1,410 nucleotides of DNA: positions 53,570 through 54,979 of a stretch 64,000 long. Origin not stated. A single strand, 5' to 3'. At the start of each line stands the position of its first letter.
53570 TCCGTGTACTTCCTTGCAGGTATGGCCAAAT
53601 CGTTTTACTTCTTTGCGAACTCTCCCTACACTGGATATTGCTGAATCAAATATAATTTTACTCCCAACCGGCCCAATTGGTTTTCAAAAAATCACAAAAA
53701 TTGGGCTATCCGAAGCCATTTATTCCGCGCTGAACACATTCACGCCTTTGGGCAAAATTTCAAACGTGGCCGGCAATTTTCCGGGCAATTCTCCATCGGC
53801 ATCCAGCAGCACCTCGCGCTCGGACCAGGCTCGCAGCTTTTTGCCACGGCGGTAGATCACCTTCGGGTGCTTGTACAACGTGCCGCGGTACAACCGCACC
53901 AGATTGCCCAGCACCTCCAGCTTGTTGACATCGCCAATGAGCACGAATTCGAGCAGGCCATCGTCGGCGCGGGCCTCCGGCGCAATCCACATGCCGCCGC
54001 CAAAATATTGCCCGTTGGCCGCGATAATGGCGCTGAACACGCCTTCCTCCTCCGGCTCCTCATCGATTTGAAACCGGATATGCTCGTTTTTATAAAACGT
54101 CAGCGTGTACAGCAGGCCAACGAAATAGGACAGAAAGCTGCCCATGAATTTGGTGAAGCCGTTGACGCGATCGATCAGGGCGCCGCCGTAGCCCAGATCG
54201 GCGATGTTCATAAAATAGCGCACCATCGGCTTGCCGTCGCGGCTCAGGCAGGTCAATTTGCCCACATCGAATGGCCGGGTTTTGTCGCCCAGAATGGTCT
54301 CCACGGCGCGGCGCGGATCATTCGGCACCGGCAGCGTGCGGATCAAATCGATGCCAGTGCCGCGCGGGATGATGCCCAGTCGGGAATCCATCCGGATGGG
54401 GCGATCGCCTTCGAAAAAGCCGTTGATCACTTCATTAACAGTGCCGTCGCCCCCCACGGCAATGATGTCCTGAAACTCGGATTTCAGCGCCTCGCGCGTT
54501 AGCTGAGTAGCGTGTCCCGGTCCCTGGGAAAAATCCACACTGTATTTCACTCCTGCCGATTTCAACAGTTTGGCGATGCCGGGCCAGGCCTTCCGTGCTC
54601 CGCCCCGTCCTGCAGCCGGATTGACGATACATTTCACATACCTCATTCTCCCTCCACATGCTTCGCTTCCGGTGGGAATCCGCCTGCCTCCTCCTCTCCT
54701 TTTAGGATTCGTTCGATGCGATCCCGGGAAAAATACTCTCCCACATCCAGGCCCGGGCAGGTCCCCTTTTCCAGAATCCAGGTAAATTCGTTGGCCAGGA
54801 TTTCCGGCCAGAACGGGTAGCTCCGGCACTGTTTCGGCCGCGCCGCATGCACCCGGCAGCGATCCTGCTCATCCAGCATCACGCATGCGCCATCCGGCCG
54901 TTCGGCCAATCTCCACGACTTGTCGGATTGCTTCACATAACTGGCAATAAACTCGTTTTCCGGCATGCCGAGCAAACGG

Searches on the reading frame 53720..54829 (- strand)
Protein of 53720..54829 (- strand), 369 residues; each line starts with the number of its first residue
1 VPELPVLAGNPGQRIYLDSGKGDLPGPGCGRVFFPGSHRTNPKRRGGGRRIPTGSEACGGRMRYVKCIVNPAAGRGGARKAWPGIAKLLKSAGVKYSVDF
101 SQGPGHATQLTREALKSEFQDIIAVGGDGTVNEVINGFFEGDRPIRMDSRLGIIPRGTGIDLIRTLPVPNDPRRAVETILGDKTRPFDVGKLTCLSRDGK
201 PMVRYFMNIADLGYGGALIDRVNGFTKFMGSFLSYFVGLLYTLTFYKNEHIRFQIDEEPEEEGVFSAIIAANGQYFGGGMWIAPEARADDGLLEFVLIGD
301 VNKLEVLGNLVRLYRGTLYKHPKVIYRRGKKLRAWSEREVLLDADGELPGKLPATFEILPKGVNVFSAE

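Call 35: search_protein_families(library=pfam, proteins=[window:53720-54829:-], max_evalue=0.0001)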
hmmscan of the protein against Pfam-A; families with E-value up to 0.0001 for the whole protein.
window:53720-54829:- (369 aa): 2 families
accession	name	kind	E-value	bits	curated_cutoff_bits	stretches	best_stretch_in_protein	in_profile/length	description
PF19279.4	YegS_C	-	5.1e-31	108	27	1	217-366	10-157/158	YegS C-terminal NAD kinase beta sandwich-like domain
PF00781.29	DAGK_cat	-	1.1e-30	106.2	23.6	1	67-191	4-124/125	Diacylglycerol kinase catalytic domain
